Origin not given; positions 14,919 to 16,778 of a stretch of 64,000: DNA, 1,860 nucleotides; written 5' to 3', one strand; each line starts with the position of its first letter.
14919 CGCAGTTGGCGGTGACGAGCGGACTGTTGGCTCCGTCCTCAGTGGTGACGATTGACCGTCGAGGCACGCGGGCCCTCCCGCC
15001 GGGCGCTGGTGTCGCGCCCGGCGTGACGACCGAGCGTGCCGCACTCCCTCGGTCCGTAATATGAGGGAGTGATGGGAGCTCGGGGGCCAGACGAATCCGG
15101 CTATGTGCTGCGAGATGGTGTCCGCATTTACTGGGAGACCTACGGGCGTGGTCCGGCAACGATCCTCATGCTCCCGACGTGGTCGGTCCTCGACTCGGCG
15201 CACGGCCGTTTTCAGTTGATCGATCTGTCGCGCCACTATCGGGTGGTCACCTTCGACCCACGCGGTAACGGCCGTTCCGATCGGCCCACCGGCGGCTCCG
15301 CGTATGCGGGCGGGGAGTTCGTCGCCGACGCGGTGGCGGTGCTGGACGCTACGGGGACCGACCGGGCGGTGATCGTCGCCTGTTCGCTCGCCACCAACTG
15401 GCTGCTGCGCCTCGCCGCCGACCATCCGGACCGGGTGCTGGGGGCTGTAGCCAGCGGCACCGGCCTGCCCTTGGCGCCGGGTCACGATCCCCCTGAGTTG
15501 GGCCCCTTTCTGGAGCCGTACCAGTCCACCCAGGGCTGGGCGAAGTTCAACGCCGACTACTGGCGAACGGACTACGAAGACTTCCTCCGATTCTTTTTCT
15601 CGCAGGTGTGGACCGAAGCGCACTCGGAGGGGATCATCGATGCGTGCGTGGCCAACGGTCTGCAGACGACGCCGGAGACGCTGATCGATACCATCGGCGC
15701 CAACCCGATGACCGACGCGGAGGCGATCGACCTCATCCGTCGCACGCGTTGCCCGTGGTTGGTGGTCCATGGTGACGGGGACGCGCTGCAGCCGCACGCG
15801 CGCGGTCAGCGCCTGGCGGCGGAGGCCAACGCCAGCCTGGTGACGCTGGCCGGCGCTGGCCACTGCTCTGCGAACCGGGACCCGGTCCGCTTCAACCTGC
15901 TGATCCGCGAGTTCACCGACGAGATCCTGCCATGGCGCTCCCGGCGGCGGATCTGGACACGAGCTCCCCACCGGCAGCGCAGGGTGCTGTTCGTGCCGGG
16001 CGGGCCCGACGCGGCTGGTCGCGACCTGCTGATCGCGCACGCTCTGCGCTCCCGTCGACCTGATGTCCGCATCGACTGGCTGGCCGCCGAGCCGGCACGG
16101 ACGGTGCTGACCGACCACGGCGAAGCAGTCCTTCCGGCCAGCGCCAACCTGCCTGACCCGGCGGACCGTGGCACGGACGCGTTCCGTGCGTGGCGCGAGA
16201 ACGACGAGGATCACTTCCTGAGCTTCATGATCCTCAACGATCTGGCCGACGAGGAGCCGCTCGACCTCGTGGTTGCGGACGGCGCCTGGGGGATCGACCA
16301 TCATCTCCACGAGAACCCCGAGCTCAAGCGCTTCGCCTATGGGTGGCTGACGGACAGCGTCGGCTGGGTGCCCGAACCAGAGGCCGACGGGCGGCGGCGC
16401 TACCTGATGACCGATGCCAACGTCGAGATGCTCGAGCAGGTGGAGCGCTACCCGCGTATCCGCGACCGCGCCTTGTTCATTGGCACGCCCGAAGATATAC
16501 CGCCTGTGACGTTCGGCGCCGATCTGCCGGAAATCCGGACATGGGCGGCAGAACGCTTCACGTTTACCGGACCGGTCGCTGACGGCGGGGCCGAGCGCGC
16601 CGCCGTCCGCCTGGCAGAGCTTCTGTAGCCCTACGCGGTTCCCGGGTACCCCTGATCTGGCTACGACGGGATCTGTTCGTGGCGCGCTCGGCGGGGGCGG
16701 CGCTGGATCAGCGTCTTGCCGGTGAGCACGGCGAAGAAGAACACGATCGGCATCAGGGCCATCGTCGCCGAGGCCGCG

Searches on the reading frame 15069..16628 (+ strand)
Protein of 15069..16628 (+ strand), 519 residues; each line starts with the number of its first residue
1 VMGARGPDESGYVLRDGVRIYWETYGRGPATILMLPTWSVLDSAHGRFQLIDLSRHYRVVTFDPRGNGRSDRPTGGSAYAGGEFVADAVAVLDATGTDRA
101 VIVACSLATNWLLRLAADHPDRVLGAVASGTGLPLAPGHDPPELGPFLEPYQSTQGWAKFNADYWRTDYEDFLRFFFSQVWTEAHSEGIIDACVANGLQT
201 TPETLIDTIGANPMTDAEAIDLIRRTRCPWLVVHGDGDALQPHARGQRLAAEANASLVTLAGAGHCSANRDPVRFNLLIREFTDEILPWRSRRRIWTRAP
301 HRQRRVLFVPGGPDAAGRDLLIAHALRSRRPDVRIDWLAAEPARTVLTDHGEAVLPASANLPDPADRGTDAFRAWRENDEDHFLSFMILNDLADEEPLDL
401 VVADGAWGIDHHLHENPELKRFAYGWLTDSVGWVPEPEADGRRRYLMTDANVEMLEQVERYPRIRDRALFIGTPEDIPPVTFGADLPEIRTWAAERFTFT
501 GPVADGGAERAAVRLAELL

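Call 24: search_protein_families(library=pfam, proteins=[window:15069-16628:+], max_evalue=0.01)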
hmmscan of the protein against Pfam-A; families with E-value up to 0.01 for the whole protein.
window:15069-16628:+ (519 aa): 4 families
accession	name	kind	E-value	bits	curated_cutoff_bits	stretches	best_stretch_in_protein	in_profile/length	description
PF00561.26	Abhydrolase_1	-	1.4e-20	74.4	25.8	1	50-267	20-240/245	alpha/beta hydrolase fold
PF12697.13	Abhydrolase_6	-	8.7e-14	53.1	26.3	1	49-275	19-214/217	Alpha/beta hydrolase family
PF12146.15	Hydrolase_4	-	3e-07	30.4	27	1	56-138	31-116/239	Serine aminopeptidase, S33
PF08386.16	Abhydrolase_4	-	0.0059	17.1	21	0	226-269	33-77/103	TAP-like protein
